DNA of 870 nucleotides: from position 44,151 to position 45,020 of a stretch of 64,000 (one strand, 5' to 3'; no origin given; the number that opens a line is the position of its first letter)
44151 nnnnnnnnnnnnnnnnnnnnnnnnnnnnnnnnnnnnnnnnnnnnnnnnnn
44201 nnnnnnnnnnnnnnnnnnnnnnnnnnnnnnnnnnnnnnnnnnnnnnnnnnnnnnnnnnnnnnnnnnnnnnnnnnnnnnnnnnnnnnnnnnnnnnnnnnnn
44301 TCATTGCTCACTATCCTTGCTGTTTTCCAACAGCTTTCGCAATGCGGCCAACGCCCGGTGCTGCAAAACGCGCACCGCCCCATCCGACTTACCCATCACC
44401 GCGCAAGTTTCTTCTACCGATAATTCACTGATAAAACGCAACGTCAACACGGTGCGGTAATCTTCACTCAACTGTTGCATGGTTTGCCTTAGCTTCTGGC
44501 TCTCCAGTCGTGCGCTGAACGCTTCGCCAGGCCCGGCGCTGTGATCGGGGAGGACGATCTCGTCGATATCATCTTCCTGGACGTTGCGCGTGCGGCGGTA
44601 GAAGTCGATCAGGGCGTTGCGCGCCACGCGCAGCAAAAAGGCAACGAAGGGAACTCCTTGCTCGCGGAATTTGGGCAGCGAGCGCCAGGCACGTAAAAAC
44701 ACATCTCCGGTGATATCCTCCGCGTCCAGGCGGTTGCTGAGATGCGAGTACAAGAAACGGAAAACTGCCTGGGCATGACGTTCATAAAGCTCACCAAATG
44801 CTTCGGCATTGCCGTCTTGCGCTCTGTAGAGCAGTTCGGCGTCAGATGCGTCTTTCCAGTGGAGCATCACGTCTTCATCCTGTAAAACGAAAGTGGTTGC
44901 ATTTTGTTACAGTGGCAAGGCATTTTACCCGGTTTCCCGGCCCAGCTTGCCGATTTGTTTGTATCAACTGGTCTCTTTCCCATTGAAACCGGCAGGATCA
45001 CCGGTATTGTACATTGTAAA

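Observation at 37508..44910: GTAAC-N16-CGTTyTAC motif found three times, linking an ECF sigma/anti-sigma pair to Tad-like pseudopilin genes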

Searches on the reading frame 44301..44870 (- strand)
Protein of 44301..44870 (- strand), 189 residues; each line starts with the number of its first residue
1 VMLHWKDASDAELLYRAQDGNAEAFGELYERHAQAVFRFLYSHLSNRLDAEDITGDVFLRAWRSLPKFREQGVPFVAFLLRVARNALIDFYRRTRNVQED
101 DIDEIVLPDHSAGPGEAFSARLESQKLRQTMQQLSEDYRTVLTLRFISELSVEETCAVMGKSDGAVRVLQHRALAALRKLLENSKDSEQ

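Call 9: search_protein_families(library=pfam, proteins=[window:44301-44870:-], max_evalue=0.01)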
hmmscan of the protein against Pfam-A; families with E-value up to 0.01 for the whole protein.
window:44301-44870:- (189 aa): 4 families
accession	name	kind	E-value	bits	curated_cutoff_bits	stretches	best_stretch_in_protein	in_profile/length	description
PF04542.20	Sigma70_r2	-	1.8e-20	72.9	24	1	28-95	1-69/71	Sigma-70 region 2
PF08281.18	Sigma70_r4_2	-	1.8e-13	50.4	25.7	1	125-177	2-54/54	Sigma-70, region 4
PF04545.22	Sigma70_r4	-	3.1e-11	43.1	24.1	1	131-179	2-50/50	Sigma-70, region 4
PF07638.17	Sigma70_ECF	-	0.00037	20.9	21.1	1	11-167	5-169/185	ECF sigma factor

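Call 15: find_encoding_contigs(protein=window:44301-44867:-, flank=10000, max_places=10)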
Protein window:44301-44867:- (188 aa): 1 contig read that carries it; 1 place shown.
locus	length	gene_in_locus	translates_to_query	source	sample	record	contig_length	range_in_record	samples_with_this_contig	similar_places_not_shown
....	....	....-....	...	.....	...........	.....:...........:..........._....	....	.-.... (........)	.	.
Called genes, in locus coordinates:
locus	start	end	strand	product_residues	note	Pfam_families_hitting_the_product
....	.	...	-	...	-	?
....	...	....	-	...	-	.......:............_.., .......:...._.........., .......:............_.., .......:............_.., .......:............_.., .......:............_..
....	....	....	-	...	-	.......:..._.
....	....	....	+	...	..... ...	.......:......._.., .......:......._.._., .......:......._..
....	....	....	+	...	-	?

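Call 17: find_homologous_proteins(query=window:44301-44867:-, max_evalue=1e-10)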
Query window:44301-44867:- (188 aa): 1238 proteins with E <= 1e-10 among 1695 candidates; the best 120 are listed.
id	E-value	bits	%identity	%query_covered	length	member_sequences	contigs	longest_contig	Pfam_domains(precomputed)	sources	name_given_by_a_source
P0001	1.8e-117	407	100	100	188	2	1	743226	PF04545.23,PF04542.21,PF08281.19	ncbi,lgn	ncbi:MAG: RNA polymerase sigma factor [Chloroflexota bacterium]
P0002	8.5e-98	343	86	96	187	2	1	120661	PF07638.18,PF04545.23,PF04542.21,PF08281.19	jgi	jgi:RNA polymerase sigma-70 factor (ECF subfamily)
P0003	1.5e-97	342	86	97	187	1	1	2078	PF04545.23,PF04542.21,PF08281.19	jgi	jgi:RNA polymerase sigma-70 factor, ECF subfamily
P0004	1.6e-97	342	83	98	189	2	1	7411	PF04545.23,PF04542.21,PF08281.19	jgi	jgi:RNA polymerase sigma-70 factor (ECF subfamily)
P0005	3.0e-96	338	83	99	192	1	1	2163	PF04545.23,PF04542.21,PF08281.19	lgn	-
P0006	4.2e-95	334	83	97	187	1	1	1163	PF07638.18,PF04545.23,PF04542.21,PF08281.19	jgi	jgi:RNA polymerase sigma-70 factor, ECF subfamily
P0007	1.2e-92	326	82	98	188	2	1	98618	PF07638.18,PF04545.23,PF04542.21,PF08281.19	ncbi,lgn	-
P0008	4.9e-87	308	76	99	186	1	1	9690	PF04545.23,PF04542.21,PF08281.19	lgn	-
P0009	1.9e-81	290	72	98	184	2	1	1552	PF07638.18,PF04545.23,PF04542.21,PF08281.19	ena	-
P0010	3.2e-71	257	68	98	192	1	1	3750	PF04545.23,PF04542.21,PF08281.19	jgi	jgi:RNA polymerase sigma-70 factor (ECF subfamily)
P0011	6.7e-70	252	63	97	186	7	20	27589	PF07638.18,PF04545.23,PF04542.21,PF08281.19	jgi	jgi:RNA polymerase sigma-70 factor (ECF subfamily)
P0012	2.1e-69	251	66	97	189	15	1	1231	PF07638.18,PF04545.23,PF04542.21,PF08281.19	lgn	-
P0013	5.5e-69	249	64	97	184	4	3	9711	PF07638.18,PF04545.23,PF04542.21,PF08281.19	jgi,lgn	-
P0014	2.9e-68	247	63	97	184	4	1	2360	PF07638.18,PF04545.23,PF04542.21,PF08281.19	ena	-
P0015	6.7e-68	246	63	96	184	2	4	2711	PF07638.18,PF04545.23,PF04542.21,PF08281.19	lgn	-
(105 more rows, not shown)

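Call 20: find_related_loci(query=A1, collection=genome_contigs, flank=10000)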
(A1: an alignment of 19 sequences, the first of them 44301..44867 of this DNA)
Query A1 (188 aa) in genome_contigs; peptide patterns used: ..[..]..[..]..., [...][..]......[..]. (x = any residue, [..] = any of these).
600 stretches matched a pattern (row limit reached: there are more); 504 encode a relative of the query (tblastn E <= 1e-3); the best 80 are kept; 79 distinct loci.
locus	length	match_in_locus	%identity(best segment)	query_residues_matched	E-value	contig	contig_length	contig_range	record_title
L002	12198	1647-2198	82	4-187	3e-99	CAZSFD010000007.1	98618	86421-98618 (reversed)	MAG TPA_asm: uncultured Anaerolineaceae bacterium isolate binchicken_co274_165 genome assembly, contig: NODE_523_length_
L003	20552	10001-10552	63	1-183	1e-71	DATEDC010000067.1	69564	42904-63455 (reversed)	MAG TPA_asm: Anaerolineales bacterium isolate SMAG_U8288 k141_1247104, whole genome shotgun sequence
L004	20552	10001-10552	61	1-183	7e-70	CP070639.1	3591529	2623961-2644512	MAG: Anaerolineales bacterium isolate bin917 chromosome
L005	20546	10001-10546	59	1-181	3e-68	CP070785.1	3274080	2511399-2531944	MAG: Chloroflexota bacterium isolate bin156 chromosome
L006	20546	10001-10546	58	1-181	4e-68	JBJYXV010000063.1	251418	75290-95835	MAG: Anaerolineales bacterium isolate S5_7_050615r2r1_1 S5_7_050615r2r1_1_000000000063, whole genome shotgun sequence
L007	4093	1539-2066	60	9-183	6e-68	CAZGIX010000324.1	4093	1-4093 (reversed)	MAG TPA_asm: uncultured Anaerolineaceae bacterium isolate binchicken_co259_18 genome assembly, contig: NODE_27616_length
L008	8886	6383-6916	61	9-185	1e-67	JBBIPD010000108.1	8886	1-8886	MAG: Chloroflexota bacterium isolate TCF170221_bin_295 NODE_7720_length_8886_cov_3.759370, whole genome shotgun sequence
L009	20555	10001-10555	58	1-184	7e-68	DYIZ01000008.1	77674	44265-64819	MAG TPA_asm: Candidatus Aquidulcis sp. isolate FI88_58_10 Afr_mines_FI88_163_length_77674_cov_4_327085, whole genome sho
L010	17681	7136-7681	59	1-181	2e-67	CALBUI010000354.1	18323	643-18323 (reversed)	MAG: uncultured Anaerolineales bacterium isolate N4_Bin_METABAT__171_1 genome assembly, contig: c_000002213363, whole ge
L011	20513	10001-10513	62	11-180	3e-67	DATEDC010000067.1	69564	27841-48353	MAG TPA_asm: Anaerolineales bacterium isolate SMAG_U8288 k141_1247104, whole genome shotgun sequence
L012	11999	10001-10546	57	1-181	2e-67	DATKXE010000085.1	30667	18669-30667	MAG TPA_asm: Anaerolineales bacterium isolate SMAG_U14183 k141_1413791, whole genome shotgun sequence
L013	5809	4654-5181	62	9-183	2e-67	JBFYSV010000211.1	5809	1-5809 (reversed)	MAG: Anaerolineae bacterium isolate PPR_0249 k121_5619767, whole genome shotgun sequence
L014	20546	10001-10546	58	1-181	1e-66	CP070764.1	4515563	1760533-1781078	MAG: Chloroflexota bacterium isolate bin26 chromosome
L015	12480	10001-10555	57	1-184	2e-66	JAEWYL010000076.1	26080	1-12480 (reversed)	MAG: Chloroflexota bacterium isolate OH_SFB_172 k127_1389907, whole genome shotgun sequence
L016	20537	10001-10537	57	4-181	2e-64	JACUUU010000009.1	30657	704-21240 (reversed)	MAG: Anaerolineales bacterium isolate Kmv39 NODE_669_length_30657_cov_6.728057, whole genome shotgun sequence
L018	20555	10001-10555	55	1-184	1e-63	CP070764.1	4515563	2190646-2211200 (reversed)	MAG: Chloroflexota bacterium isolate bin26 chromosome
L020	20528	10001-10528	57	9-181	3e-63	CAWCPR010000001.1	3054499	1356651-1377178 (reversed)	MAG: uncultured Chloroflexia bacterium isolate MFD04944.bin.2.27 genome assembly, contig: contig_12334, whole genome sho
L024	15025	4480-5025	55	1-181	9e-62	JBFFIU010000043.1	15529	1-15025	MAG: Anaerolineales bacterium isolate Mix_mud17.2022.03.13 k141_1472279_length_15529_cov_23.0137, whole genome shotgun s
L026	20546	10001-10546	54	1-181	3e-61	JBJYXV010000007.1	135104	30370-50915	MAG: Anaerolineales bacterium isolate S5_7_050615r2r1_1 S5_7_050615r2r1_1_000000000007, whole genome shotgun sequence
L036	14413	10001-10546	51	8-187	2e-58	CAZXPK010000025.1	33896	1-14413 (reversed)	MAG TPA_asm: uncultured Anaerolineaceae bacterium isolate binchicken_co33_109 genome assembly, contig: NODE_1072_length_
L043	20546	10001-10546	51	9-188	3e-57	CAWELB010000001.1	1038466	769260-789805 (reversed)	MAG: uncultured Chloroflexia bacterium isolate MFD05942.bin.1.323 genome assembly, contig: contig_15811, whole genome sh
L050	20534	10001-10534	54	9-184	1e-56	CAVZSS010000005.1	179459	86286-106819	MAG: uncultured Chloroflexia bacterium isolate MFD00709.bin.3.105 genome assembly, contig: contig_115631, whole genome s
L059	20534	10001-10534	53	9-184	6e-56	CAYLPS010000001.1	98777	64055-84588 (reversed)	MAG TPA_asm: uncultured Anaerolineaceae bacterium isolate SRP098346_co1_7 genome assembly, contig: NODE_43_length_98777_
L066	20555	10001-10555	51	5-188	3e-53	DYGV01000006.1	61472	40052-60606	MAG TPA_asm: Anaerolinea thermophila isolate BE2012_54_8 Afr_mines_BE2012_283_length_61472_cov_3_274435, whole genome sh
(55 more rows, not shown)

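Call 35: search_protein_families(library=ncbifam, proteins=[window:44301-44867:-], max_evalue=0.01)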
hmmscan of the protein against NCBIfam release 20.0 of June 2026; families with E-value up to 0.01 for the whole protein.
window:44301-44867:- (188 aa): 104 families (the best 25 are shown)
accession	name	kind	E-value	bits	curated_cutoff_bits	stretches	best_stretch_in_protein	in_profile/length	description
TIGR02952.1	Sig70_famx2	equivalog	4.5e-40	137.3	206.45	1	12-180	1-170/170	ECF subfamily RNA polymerase sigma factor, BldN family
NF007230.0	PRK09648.1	subfamily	3.3e-32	111.8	209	1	11-184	15-193/195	RNA polymerase sigma factor ShbA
NF004113.0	PRK05602.1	equivalog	4.9e-32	111.2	208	1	5-187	28-208/211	RNA polymerase sigma factor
TIGR02937.1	sigma70-ECF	superfamily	2.2e-31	108.7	42.9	1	22-180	1-165/165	sigma-70 family RNA polymerase sigma factor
NF009166.1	PRK12513.1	equivalog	8.4e-31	107.2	206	1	5-184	5-190/193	RNA polymerase sigma factor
NF007220.0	PRK09639.1-5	equivalog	3e-27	95.6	260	1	22-187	3-171/181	RNA polymerase sigma factor SigX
NF008888.0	PRK11922.1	equivalog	1.9e-26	93.2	204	1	5-183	13-199/231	RNA polymerase sigma factor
NF009168.0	PRK12515.1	subfamily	2e-25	89.4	236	1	4-180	4-179/189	RNA polymerase sigma factor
NF009171.0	PRK12518.1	equivalog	2.1e-25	89.7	208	1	6-182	11-186/191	RNA polymerase sigma factor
TIGR02950.1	SigM_subfam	subfamily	6.9e-25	87.7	147.95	1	25-180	3-158/159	RNA polymerase sigma factor, SigM family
NF007227.0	PRK09645.1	subfamily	9.2e-25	87.5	202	1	16-182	7-172/177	sigma-70 family RNA polymerase sigma factor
TIGR02983.1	SigE-fam_strep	subfamily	2.8e-24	85.8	141.55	1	19-183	3-161/162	SigE family RNA polymerase sigma factor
NF009172.0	PRK12519.1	subfamily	4.6e-24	85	222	1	3-183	10-192/194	RNA polymerase sigma factor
NF007229.0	PRK09647.1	equivalog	1.3e-23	83.5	265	1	19-186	41-208/220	RNA polymerase sigma factor SigE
TIGR02984.1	Sig-70_plancto1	subfamily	8.9e-23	80.8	183.75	2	105-180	113-188/189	RNA polymerase sigma-70 factor, Planctomycetaceae-specific subfamily 1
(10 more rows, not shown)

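Call 36: search_solved_structures(query=window:44301-44867:-, max_evalue=0.00001)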
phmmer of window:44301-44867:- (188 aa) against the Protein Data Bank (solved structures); distinct sequences matched with E-value up to 0.00001: 18.
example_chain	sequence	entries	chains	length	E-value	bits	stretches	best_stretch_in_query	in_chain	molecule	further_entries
6dxo_A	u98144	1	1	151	6.7e-28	101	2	11-94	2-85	RNA polymerase ECF-subfamily sigma factor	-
9isn_F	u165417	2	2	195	1.7e-18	70.3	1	11-181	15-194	ECF sigma factor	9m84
4cxf_A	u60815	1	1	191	2.9e-17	66.3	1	8-182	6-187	RNA POLYMERASE SIGMA FACTOR CNRH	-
9m9d_F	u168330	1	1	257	2.2e-15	60.2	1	22-180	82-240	ECF RNA polymerase sigma factor SigE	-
9m9e_F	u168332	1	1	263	2.4e-15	60.1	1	22-180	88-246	ECF RNA polymerase sigma factor SigE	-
9m98_F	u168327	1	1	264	2.4e-15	60.1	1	22-180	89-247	ECF RNA polymerase sigma factor SigE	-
6in7_B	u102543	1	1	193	3.1e-14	56.5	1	8-181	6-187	RNA polymerase sigma-H factor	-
8z6g_B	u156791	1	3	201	3.2e-14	56.4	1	8-181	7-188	RNA polymerase sigma factor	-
5wuq_A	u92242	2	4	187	3.5e-14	56.3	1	15-181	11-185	ECF RNA polymerase sigma factor SigW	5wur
6dv9_F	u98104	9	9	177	1.5e-13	54.3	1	21-181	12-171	ECF RNA polymerase sigma factor SigL | RNA polymerase sigma factor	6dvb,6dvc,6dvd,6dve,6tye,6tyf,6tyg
1or7_A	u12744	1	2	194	1.8e-12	50.7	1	7-176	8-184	RNA polymerase sigma-E factor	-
6jbq_F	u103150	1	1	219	2.9e-12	50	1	7-176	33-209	ECF RNA polymerase sigma-E factor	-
2q1z_A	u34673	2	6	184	5.7e-10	42.6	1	7-178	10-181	RpoE, ECF SigE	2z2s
7qh5_A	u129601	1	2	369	2.8e-09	40.3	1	17-92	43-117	RNA polymerase sigma factor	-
5uxx_A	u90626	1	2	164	8.1e-09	38.8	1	38-181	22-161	RNA polymerase sigma factor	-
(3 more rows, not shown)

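Call 69: search_protein_families(library=pfam, proteins=[L024:6382-7305:-, L020:1560-2300:+, L066:8766-9632:-, L043:3053-3490:+, L006:6169-6804:+, L059:6516-8270:+, L050:9291-9887:+, L059:306-1892:+, L036:1885-2331:+, L014:8441-9799:-], max_evalue=0.001)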
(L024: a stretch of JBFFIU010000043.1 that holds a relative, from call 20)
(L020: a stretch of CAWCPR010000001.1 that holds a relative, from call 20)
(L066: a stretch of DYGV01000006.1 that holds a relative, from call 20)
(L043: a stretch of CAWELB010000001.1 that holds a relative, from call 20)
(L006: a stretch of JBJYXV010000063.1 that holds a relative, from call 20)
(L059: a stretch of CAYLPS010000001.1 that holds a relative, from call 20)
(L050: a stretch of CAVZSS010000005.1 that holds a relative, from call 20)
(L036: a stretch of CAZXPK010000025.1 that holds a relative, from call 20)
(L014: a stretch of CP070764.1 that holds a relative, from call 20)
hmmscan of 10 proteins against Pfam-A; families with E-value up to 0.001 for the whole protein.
L024:6382-7305:- (307 aa): 2 families
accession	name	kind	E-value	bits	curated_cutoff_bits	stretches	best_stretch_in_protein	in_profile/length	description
PF00990.26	GGDEF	-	2.3e-41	141.7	23.8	1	145-297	3-159/161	Diguanylate cyclase, GGDEF domain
PF00072.30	Response_reg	-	1.6e-14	54.5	30.2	1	28-123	13-107/111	Response regulator receiver domain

L020:1560-2300:+ (246 aa): 2 families
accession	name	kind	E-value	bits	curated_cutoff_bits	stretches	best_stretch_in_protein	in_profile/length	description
PF00535.33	Glycos_transf_2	-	2.4e-30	106.1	23.3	1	8-171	1-162/168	Glycosyl transferase family 2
PF13641.12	Glyco_tranf_2_3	-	0.0004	20.9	27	1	8-116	4-113/230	Glycosyltransferase like family 2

L066:8766-9632:- (288 aa): 3 families
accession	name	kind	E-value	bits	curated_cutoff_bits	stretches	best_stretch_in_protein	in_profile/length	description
PF00398.26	RrnaAD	-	1.9e-52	178.4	24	1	21-280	6-261/263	Ribosomal RNA adenine dimethylase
PF13649.12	Methyltransf_25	-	4.6e-06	27.7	27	1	50-104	2-59/97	Methyltransferase domain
PF08241.18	Methyltransf_11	-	2.7e-05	25.2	21.2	1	50-103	1-54/95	Methyltransferase domain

L043:3053-3490:+ (145 aa): 1 family
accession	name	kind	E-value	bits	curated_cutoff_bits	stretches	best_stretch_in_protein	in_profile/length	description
PF00011.27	HSP20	-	5.5e-14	52.6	20.8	1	49-140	2-93/102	Hsp20/alpha crystallin family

L006:6169-6804:+ (211 aa): 2 families
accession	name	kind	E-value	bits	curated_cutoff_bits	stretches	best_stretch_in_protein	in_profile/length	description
PF02830.23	V4R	-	1.4e-11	44.8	31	1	146-206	2-61/62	V4R domain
PF18546.6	MetOD1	-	0.00019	21.9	23.8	1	123-205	63-141/142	Methanogen output domain 1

L059:6516-8270:+ (584 aa): 2 families
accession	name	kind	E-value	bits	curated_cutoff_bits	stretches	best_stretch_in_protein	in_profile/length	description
PF04326.19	SLFN_AlbA_2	-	7.9e-18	65.5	25.3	1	320-418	19-114/118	Schlafen, AlbA_2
PF02811.25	PHP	-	1.3e-05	26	26.4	1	16-71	1-54/164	PHP domain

L050:9291-9887:+ (198 aa): 1 family
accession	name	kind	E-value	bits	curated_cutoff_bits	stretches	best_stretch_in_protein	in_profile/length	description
PF10502.14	Peptidase_S26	-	1.9e-50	171.6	22.9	1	31-178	8-167/168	Signal peptidase, peptidase S26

L059:306-1892:+ (528 aa): 0 families

L036:1885-2331:+ (148 aa): 0 families

L014:8441-9799:- (452 aa): 3 families
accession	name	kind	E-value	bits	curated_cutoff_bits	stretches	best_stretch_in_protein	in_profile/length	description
PF03990.20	DUF348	-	2e-25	88.7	24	3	208-240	2-34/41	G5-linked-Ubiquitin-like domain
PF07501.17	G5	-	6.2e-14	52.4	23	1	265-337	3-75/75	G5 domain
PF06725.17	3D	-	9.2e-10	39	23.8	1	384-421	3-47/72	3D domain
